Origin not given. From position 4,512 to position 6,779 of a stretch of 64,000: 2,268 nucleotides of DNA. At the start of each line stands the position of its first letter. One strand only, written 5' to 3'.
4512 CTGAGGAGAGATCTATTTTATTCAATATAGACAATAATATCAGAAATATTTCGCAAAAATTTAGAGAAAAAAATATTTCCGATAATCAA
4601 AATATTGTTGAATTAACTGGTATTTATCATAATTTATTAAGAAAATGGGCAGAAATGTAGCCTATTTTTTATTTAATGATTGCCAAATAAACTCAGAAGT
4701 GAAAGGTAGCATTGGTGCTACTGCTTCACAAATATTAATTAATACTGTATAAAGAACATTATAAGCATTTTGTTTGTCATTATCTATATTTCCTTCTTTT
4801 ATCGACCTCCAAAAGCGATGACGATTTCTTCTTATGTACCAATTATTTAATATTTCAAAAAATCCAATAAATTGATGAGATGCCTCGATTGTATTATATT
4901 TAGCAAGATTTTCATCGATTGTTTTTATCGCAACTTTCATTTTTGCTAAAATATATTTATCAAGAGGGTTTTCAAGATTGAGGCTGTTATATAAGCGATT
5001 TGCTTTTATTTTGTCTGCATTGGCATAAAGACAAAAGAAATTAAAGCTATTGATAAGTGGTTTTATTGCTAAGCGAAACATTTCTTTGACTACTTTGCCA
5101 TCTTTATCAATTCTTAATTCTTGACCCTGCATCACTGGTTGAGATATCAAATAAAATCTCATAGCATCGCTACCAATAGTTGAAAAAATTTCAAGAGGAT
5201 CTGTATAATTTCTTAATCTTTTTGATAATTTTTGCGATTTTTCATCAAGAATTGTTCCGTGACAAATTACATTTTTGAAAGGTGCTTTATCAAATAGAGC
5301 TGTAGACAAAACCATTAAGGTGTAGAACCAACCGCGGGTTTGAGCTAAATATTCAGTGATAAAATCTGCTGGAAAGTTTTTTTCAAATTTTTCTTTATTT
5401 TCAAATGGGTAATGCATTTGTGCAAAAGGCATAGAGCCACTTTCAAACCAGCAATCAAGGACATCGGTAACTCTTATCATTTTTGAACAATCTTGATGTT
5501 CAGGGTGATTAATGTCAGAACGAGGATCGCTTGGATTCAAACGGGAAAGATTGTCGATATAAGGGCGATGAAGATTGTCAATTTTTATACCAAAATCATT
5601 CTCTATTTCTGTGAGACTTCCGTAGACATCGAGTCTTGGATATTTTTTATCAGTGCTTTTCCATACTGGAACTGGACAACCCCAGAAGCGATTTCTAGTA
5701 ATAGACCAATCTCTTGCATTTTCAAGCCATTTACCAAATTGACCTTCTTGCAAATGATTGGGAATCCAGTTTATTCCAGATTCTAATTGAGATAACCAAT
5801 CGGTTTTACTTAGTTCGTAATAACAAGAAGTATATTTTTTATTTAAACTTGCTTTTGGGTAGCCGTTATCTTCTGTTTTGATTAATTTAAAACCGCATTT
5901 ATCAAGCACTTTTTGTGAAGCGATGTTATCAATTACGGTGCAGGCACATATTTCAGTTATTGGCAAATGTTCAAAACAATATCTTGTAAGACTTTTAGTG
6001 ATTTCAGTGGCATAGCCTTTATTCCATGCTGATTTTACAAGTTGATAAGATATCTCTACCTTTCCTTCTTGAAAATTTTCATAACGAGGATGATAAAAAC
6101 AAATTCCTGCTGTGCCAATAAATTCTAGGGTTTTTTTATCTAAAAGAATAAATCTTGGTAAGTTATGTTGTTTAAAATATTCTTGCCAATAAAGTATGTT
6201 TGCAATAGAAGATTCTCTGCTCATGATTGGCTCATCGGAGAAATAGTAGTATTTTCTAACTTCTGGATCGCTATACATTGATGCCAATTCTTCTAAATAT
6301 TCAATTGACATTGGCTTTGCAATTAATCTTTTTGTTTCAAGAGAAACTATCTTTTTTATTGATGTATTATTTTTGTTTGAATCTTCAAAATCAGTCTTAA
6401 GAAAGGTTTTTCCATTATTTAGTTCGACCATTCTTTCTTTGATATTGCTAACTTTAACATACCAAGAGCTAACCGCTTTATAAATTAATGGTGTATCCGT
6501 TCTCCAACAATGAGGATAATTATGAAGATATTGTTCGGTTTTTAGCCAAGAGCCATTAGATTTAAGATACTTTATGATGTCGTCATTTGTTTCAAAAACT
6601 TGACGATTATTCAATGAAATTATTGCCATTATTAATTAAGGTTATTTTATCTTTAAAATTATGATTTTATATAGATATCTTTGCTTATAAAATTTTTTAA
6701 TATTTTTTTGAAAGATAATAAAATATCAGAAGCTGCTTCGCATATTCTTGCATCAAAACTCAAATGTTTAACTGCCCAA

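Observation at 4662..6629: Internal fragment of an isoleucyl-tRNA synthetase with a RimJ/RimL-type GNAT domain spliced in frame into the catalytic core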

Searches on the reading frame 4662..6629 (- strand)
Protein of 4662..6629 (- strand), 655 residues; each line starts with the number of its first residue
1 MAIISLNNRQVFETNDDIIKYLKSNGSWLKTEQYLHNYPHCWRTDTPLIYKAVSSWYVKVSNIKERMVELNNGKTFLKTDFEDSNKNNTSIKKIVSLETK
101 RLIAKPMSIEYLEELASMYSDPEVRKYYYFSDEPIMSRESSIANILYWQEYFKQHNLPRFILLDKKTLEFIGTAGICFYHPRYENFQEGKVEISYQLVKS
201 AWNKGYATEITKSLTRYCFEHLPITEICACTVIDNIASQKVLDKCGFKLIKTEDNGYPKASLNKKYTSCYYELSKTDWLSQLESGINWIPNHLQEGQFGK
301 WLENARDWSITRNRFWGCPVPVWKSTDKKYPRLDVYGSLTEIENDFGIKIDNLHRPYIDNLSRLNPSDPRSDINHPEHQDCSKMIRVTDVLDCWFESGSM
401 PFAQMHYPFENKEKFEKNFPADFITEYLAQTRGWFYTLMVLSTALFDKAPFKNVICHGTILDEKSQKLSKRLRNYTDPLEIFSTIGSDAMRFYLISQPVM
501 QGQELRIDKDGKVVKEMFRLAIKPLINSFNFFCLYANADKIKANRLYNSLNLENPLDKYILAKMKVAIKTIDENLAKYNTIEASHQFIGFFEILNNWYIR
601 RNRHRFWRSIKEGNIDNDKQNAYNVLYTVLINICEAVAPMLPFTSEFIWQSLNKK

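Call 3: search_protein_families(library=pfam, proteins=[window:4662-6629:-], max_evalue=0.1)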
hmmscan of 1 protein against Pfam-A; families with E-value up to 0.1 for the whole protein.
window:4662-6629:- (655 aa): 8 families
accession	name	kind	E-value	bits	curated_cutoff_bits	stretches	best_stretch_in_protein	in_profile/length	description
PF00133.28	tRNA-synt_1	-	9.1e-64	216.2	22.7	1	277-502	202-410/414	tRNA synthetases class I (I, L, M and V)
PF13302.13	Acetyltransf_3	-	5.4e-26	92.4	25.4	1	101-248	1-138/138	Acetyltransferase (GNAT) domain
PF08264.19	Anticodon_1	-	2e-17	63.9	25.1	1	557-654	1-95/148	Anticodon-binding domain of tRNA ligase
PF13420.13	Acetyltransf_4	-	2.1e-07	31.5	24.3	1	175-255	62-142/155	Acetyltransferase (GNAT) domain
PF00583.31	Acetyltransf_1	-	2e-06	28.5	20.7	1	147-247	23-116/116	Acetyltransferase (GNAT) family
PF09334.17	tRNA-synt_1g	-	2e-05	24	20.1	2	434-498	294-358/391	tRNA synthetases class I (M)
PF13523.12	Acetyltransf_8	-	0.0062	16.6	27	1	202-251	92-141/145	Acetyltransferase (GNAT) domain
PF08445.16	FR47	-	0.0092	16.4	22.1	1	197-252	29-82/86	FR47-like protein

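Call 4: search_protein_families(library=ncbifam, proteins=[window:4662-6629:-], max_evalue=0.1)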
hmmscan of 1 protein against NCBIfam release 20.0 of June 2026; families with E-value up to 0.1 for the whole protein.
window:4662-6629:- (655 aa): 20 families
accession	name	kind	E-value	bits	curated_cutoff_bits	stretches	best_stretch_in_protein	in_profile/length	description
TIGR00392.1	ileS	equivalog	2.2e-118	396.7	621.4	2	284-654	440-791/861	isoleucine--tRNA ligase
NF000257.1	MupA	exception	2.1e-87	293.9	1900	2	284-653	413-762/1024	mupirocin-resistant isoleucine--tRNA ligase MupA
NF000258.1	MupB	exception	1.4e-85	287.9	1900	2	284-655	417-766/1033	mupirocin-resistant isoleucine--tRNA ligase MupB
TIGR00422.1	valS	equivalog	2.3e-59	201.3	612.1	2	284-655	378-702/863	valine--tRNA ligase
NF009687.0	PRK13208.1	equivalog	7.3e-54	183.2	738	2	274-653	364-706/801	valine--tRNA ligase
NF004349.1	PRK05729.1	equivalog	1.4e-51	175.8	704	2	285-654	372-685/860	valine--tRNA ligase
NF040702.1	ileS_w_GNAT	exception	1.3e-44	152.2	1999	3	286-653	618-957/1100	isoleucine--tRNA ligase, N-acetyltransferase domain-containing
NF011492.0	PRK14900.1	equivalog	7.9e-36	123.3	1783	1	288-653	391-708/1044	valine--tRNA ligase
NF000540.1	alt_ValS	exception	4.1e-34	117.7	900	1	281-652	405-743/827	valine--tRNA ligase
TIGR00398.1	metG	equivalog_domain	4.1e-11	42.3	336.35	2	450-653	311-502/530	methionine--tRNA ligase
NF008900.0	PRK12267.1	equivalog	4.8e-11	41.9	598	1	394-653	228-477/648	methionine--tRNA ligase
TIGR00396.1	leuS_bact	equivalog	2.6e-09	35.8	548.4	1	305-618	411-729/843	leucine--tRNA ligase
NF008957.0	PRK12300.1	subfamily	1.7e-08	32.9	677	1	444-654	603-781/946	leucine--tRNA ligase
TIGR00395.1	leuS_arch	equivalog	1e-05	23.8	648.5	1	444-652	597-776/938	leucine--tRNA ligase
NF001100.0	PRK00133.1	equivalog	4.2e-05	22.3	587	1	452-654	316-504/676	methionine--tRNA ligase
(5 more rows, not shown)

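Call 8: find_homologous_proteins(query=window:4662-6629:-, max_evalue=0.00001)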
Query window:4662-6629:- (655 aa): 8000 proteins with E <= 0.00001 among 8000 candidates; the best 120 are listed.
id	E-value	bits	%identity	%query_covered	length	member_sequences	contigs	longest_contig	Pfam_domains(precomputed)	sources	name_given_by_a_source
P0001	0.0e+0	1526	99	100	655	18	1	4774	PF09334.18,PF08264.20,PF13420.14,PF13302.14,PF00133.29,PF00583.32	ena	-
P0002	0.0e+0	1404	91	100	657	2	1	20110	PF09334.18,PF08264.20,PF13420.14,PF13302.14,PF00133.29,PF00583.32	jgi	-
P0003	0.0e+0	1105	70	100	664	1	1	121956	PF08264.20,PF13420.14,PF13302.14,PF00133.29,PF00583.32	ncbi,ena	-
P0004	0.0e+0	1104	71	100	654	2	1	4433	PF09334.18,PF08264.20,PF13420.14,PF13302.14,PF00133.29,PF00583.32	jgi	jgi:isoleucyl-tRNA synthetase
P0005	2.7e-289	980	65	99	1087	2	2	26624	PF09334.18,PF08264.20,PF13420.14,PF13302.14,PF00133.29,PF00583.32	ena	-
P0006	5.7e-280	949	63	99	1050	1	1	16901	PF09334.18,PF08264.20,PF13420.14,PF13302.14,PF00133.29,PF00583.32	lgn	-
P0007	2.3e-279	947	62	100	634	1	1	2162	PF08264.20,PF13420.14,PF13302.14,PF00133.29,PF00583.32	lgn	-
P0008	1.6e-277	941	64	99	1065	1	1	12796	PF09334.18,PF08264.20,PF13420.14,PF13302.14,PF00133.29,PF00583.32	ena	-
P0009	5.1e-277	939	64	99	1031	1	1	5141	PF09334.18,PF08264.20,PF13420.14,PF13302.14,PF00133.29,PF00583.32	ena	-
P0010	2.2e-275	934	63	98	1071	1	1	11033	PF09334.18,PF08264.20,PF13420.14,PF13302.14,PF00133.29,PF00583.32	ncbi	-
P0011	9.4e-275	932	64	100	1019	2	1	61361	PF09334.18,PF08264.20,PF13420.14,PF13302.14,PF00133.29,PF00583.32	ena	-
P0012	2.5e-272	923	63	99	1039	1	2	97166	PF09334.18,PF08264.20,PF13420.14,PF13302.14,PF00133.29,PF00583.32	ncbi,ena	-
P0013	5.4e-271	919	62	100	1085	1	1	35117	PF09334.18,PF08264.20,PF13420.14,PF13302.14,PF00133.29,PF00583.32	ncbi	-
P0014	1.4e-269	914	60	99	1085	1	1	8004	PF09334.18,PF08264.20,PF13420.14,PF13302.14,PF00133.29,PF00583.32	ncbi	-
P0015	5.6e-264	896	62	100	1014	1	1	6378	PF09334.18,PF08264.20,PF13420.14,PF13302.14,PF00133.29,PF00583.32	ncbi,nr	ncbi:GNAT family N-acetyltransferase [Flavobacteriaceae bacterium]|nr:GNAT family N-acetyltransferas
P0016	4.6e-263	893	59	99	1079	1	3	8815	PF09334.18,PF08264.20,PF13420.14,PF13302.14,PF00133.29,PF00583.32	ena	-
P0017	1.5e-258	878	60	99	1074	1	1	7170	PF09334.18,PF08264.20,PF13420.14,PF13302.14,PF00133.29,PF00583.32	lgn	-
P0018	1.4e-257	875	60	99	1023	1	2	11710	PF09334.18,PF08264.20,PF13420.14,PF13302.14,PF00133.29,PF00583.32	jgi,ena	jgi:isoleucyl-tRNA synthetase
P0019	1.3e-251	855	60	98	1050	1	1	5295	PF09334.18,PF08264.20,PF13420.14,PF13302.14,PF00133.29,PF00583.32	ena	-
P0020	4.2e-247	840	58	99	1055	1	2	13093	PF09334.18,PF08264.20,PF13420.14,PF13302.14,PF00133.29,PF00583.32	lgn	-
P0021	9.0e-246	836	57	99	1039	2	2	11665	PF09334.18,PF08264.20,PF13420.14,PF13302.14,PF00133.29,PF00583.32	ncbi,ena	-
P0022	2.1e-244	831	59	98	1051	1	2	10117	PF09334.18,PF08264.20,PF13420.14,PF13302.14,PF00133.29,PF00583.32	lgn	-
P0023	3.6e-244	830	58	99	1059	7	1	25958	PF09334.18,PF08264.20,PF13420.14,PF13302.14,PF00133.29,PF00583.32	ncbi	-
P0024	4.2e-243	827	57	98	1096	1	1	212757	PF09334.18,PF08264.20,PF13302.14,PF00133.29,PF00583.32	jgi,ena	-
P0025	4.2e-243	827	57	100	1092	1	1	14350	PF09334.18,PF08264.20,PF13420.14,PF13302.14,PF00133.29,PF00583.32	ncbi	-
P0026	1.6e-242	825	58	98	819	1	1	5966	PF08264.20,PF13420.14,PF13302.14,PF00133.29,PF00583.32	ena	-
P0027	1.9e-242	825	56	99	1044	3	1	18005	PF09334.18,PF08264.20,PF13420.14,PF13302.14,PF00133.29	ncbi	-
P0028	3.2e-241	821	58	98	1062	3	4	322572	PF09334.18,PF08264.20,PF13420.14,PF13302.14,PF00133.29,PF00583.32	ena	-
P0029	1.3e-239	815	57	97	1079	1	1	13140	PF09334.18,PF08264.20,PF13420.14,PF13302.14,PF00133.29,PF00583.32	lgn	-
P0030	2.1e-235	801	56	98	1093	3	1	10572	PF09334.18,PF08264.20,PF13302.14,PF00133.29,PF00583.32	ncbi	-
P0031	6.8e-231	787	55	99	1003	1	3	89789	PF09334.18,PF08264.20,PF13302.14,PF00133.29,PF00583.32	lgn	-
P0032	6.6e-224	763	68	60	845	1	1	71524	PF09334.18,PF08264.20,PF00133.29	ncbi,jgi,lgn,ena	-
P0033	3.4e-219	748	71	57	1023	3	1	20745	PF09334.18,PF04480.19,PF08264.20,PF00133.29,PF18741.8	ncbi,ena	-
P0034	5.7e-219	747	68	60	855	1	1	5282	PF09334.18,PF08264.20,PF00133.29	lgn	-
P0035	2.2e-218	745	69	60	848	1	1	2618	PF09334.18,PF08264.20,PF00133.29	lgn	-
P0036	5.3e-218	744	69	60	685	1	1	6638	PF09334.18,PF08264.20,PF00133.29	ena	-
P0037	6.5e-218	744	70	58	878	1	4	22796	PF09334.18,PF08264.20,PF00133.29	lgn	-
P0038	1.4e-217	743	71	57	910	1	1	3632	PF09334.18,PF08264.20,PF00133.29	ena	-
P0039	2.2e-217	742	69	57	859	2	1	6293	PF09334.18,PF08264.20,PF00133.29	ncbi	-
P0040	2.5e-217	742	69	59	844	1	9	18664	PF09334.18,PF08264.20,PF00133.29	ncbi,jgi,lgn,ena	-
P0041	3.4e-217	741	70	57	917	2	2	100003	PF09334.18,PF08264.20,PF00133.29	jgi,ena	-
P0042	6.5e-216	737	70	57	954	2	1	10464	PF09334.18,PF08264.20,PF00133.29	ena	-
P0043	9.1e-216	737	69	57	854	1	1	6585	PF09334.18,PF08264.20,PF00133.29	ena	-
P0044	1.8e-215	736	70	57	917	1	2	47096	PF09334.18,PF08264.20,PF00133.29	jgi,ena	-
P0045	4.6e-215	734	69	58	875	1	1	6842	PF09334.18,PF08264.20,PF00133.29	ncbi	-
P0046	1.2e-214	733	69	58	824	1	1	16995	PF09334.18,PF08264.20,PF00133.29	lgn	-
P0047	1.9e-214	732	68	60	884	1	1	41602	PF09334.18,PF08264.20,PF00133.29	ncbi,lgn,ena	-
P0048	2.0e-213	729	66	59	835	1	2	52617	PF09334.18,PF08264.20,PF00133.29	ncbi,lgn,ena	-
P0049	1.5e-212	726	70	58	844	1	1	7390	PF09334.18,PF08264.20,PF00133.29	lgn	-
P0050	1.7e-212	726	67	58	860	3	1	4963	PF09334.18,PF08264.20,PF00133.29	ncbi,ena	-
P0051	1.3e-211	723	66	60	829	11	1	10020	PF09334.18,PF08264.20,PF00133.29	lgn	-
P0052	9.2e-210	717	65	60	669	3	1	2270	PF09334.18,PF08264.20,PF00133.29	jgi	jgi:isoleucyl-tRNA synthetase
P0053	2.0e-209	716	65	60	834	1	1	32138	PF09334.18,PF08264.20,PF00133.29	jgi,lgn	jgi:isoleucyl-tRNA synthetase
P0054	4.3e-209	715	65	60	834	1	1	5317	PF09334.18,PF08264.20,PF00133.29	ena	-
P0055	4.4e-209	715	65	60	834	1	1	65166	PF09334.18,PF08264.20,PF00133.29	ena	-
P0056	1.2e-208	713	65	60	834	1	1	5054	PF09334.18,PF08264.20,PF00133.29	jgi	-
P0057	6.3e-207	707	69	58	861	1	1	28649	PF09334.18,PF08264.20,PF00133.29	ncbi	-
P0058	2.6e-206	705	68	58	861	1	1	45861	PF09334.18,PF08264.20,PF00133.29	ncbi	-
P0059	3.0e-206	705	68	56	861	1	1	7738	PF09334.18,PF08264.20,PF00133.29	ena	-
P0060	8.7e-206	704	70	56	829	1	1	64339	PF09334.18,PF08264.20,PF00133.29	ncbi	-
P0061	9.7e-206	703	69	58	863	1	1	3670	PF09334.18,PF08264.20,PF00133.29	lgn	-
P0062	1.4e-205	703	69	58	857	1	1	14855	PF09334.18,PF08264.20,PF00133.29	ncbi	-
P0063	1.7e-205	703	69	58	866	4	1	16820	PF09334.18,PF08264.20,PF00133.29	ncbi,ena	-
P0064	3.8e-205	702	67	60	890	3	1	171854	PF09334.18,PF08264.20,PF00133.29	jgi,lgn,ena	-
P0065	6.6e-205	701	66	60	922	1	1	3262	PF09334.18,PF08264.20,PF00133.29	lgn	-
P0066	9.8e-205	700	69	58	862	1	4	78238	PF09334.18,PF08264.20,PF00133.29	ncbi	-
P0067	1.6e-204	699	68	58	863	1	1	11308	PF09334.18,PF08264.20,PF00133.29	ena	-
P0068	1.8e-204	699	66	60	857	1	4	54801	PF09334.18,PF08264.20,PF00133.29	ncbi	-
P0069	2.2e-204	699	68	56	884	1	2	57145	PF09334.18,PF08264.20,PF00133.29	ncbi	-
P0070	2.4e-204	699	69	58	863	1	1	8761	PF09334.18,PF08264.20,PF00133.29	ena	-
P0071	2.5e-204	699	68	58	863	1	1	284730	PF09334.18,PF08264.20,PF00133.29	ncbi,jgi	jgi:isoleucyl-tRNA synthetase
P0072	3.5e-204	698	68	58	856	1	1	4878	PF09334.18,PF08264.20,PF00133.29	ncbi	-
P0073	3.9e-204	698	68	58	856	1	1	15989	PF09334.18,PF08264.20,PF00133.29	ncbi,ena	-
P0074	3.9e-204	698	68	58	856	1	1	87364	PF09334.18,PF08264.20,PF00133.29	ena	-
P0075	4.7e-204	698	68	57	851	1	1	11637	PF09334.18,PF08264.20,PF00133.29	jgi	jgi:isoleucyl-tRNA synthetase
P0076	5.7e-204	698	68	58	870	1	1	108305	PF09334.18,PF08264.20,PF00133.29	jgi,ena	jgi:isoleucyl-tRNA synthetase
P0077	7.9e-204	697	66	60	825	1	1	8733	PF09334.18,PF08264.20,PF00133.29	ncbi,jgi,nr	ncbi:MAG: isoleucine--tRNA ligase [Alphaproteobacteria bacterium]|nr:isoleucine--tRNA ligase [Alphap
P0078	9.1e-204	697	68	58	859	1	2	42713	PF09334.18,PF08264.20,PF00133.29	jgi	-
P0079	9.2e-204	697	68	58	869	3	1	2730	PF09334.18,PF08264.20,PF00133.29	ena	-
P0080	1.1e-203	697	68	58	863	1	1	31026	PF09334.18,PF08264.20,PF00133.29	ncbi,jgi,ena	jgi:isoleucyl-tRNA synthetase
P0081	1.1e-203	697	69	58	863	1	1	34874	PF09334.18,PF08264.20,PF00133.29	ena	-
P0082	2.5e-203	696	68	58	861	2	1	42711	PF09334.18,PF08264.20,PF00133.29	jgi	-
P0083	3.1e-203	695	66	58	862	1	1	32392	PF09334.18,PF08264.20,PF00133.29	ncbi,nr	ncbi:MAG: isoleucine--tRNA ligase [Rickettsiales bacterium]|nr:isoleucine--tRNA ligase [Rickettsiale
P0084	3.4e-203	695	66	60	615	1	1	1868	PF09334.18,PF08264.20,PF00133.29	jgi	jgi:isoleucyl-tRNA synthetase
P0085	3.6e-203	695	67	58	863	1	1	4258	PF09334.18,PF08264.20,PF00133.29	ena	-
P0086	4.0e-203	695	66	59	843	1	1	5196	PF09334.18,PF08264.20,PF00133.29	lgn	-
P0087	4.5e-203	695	66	58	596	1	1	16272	PF09334.18,PF08264.20,PF00133.29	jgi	jgi:isoleucyl-tRNA synthetase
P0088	5.2e-203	694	66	60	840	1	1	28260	PF09334.18,PF08264.20,PF00133.29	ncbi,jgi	ncbi:MAG: isoleucyl-tRNA synthetase [Lentimonas sp.]|jgi:isoleucyl-tRNA synthetase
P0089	8.4e-203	694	67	58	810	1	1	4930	PF09334.18,PF08264.20,PF00133.29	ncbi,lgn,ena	-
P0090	8.8e-203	694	67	58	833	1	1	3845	PF09334.18,PF08264.20,PF00133.29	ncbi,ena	-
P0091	8.8e-203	694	67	58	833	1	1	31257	PF09334.18,PF08264.20,PF00133.29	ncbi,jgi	jgi:isoleucyl-tRNA synthetase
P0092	9.3e-203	694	67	58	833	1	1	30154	PF09334.18,PF08264.20,PF00133.29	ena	-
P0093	1.1e-202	693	68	56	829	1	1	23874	PF09334.18,PF08264.20,PF00133.29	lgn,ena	-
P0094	2.5e-202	692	66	60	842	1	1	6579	PF09334.18,PF08264.20,PF00133.29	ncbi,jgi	ncbi:MAG: isoleucyl-tRNA synthetase [Rickettsiales bacterium]|jgi:isoleucyl-tRNA synthetase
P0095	2.9e-202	692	66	59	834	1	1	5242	PF09334.18,PF08264.20,PF00133.29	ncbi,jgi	jgi:isoleucyl-tRNA synthetase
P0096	4.0e-202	692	67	58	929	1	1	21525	PF09334.18,PF08264.20,PF00133.29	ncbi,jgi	jgi:isoleucyl-tRNA synthetase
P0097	4.9e-202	691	67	58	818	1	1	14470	PF09334.18,PF08264.20,PF00133.29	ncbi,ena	-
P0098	5.0e-202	691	66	60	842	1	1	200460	PF09334.18,PF08264.20,PF00133.29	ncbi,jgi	ncbi:MAG: isoleucyl-tRNA synthetase [Rickettsiales bacterium]|jgi:isoleucyl-tRNA synthetase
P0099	5.3e-202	691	68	57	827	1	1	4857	PF09334.18,PF08264.20,PF00133.29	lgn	-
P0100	6.1e-202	691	67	58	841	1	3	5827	PF09334.18,PF08264.20,PF00133.29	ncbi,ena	-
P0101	6.2e-202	691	67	58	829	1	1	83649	PF09334.18,PF08264.20,PF00133.29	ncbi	-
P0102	6.7e-202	691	64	60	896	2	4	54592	PF09334.18,PF08264.20,PF00133.29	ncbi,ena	-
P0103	6.8e-202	691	67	60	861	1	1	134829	PF09334.18,PF08264.20,PF00133.29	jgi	jgi:isoleucyl-tRNA synthetase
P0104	8.1e-202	691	65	60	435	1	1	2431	PF09334.18,PF08264.20,PF00133.29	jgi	jgi:isoleucyl-tRNA synthetase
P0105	1.7e-201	689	68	58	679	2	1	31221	PF09334.18,PF08264.20,PF00133.29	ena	-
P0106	1.8e-201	689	66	59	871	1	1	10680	PF09334.18,PF08264.20,PF00133.29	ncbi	-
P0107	2.4e-201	689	67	58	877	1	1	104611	PF09334.18,PF08264.20,PF00133.29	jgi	jgi:isoleucyl-tRNA synthetase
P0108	3.4e-201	688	66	60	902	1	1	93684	PF09334.18,PF08264.20,PF00133.29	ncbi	-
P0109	6.3e-201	688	65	60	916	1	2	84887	PF09334.18,PF08264.20,PF00133.29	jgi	jgi:isoleucyl-tRNA synthetase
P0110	6.7e-201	687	68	58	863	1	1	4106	PF09334.18,PF08264.20,PF00133.29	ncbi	-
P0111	6.8e-201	687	65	60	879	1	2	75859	PF09334.18,PF08264.20,PF00133.29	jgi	jgi:isoleucyl-tRNA synthetase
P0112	7.3e-201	687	65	60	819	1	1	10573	PF09334.18,PF08264.20,PF00133.29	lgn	-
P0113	9.1e-201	687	67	58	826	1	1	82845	PF09334.18,PF08264.20,PF00133.29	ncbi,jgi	jgi:isoleucyl-tRNA synthetase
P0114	9.2e-201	687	66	60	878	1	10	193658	PF09334.18,PF08264.20,PF00133.29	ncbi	-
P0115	1.3e-200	687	67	58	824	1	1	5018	PF09334.18,PF08264.20,PF00133.29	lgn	-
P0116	1.3e-200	687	66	58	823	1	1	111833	PF09334.18,PF08264.20,PF00133.29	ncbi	-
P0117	1.9e-200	686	68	57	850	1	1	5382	PF09334.18,PF08264.20,PF00133.29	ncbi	-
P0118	2.0e-200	686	64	60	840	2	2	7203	PF09334.18,PF08264.20,PF00133.29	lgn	-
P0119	2.1e-200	686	68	58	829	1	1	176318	PF09334.18,PF08264.20,PF00133.29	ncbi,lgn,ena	-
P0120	2.3e-200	686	67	58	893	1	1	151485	PF09334.18,PF08264.20,PF00133.29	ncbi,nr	ncbi:MAG: isoleucine--tRNA ligase [Proteobacteria bacterium]|nr:isoleucine--tRNA ligase [Pseudomonad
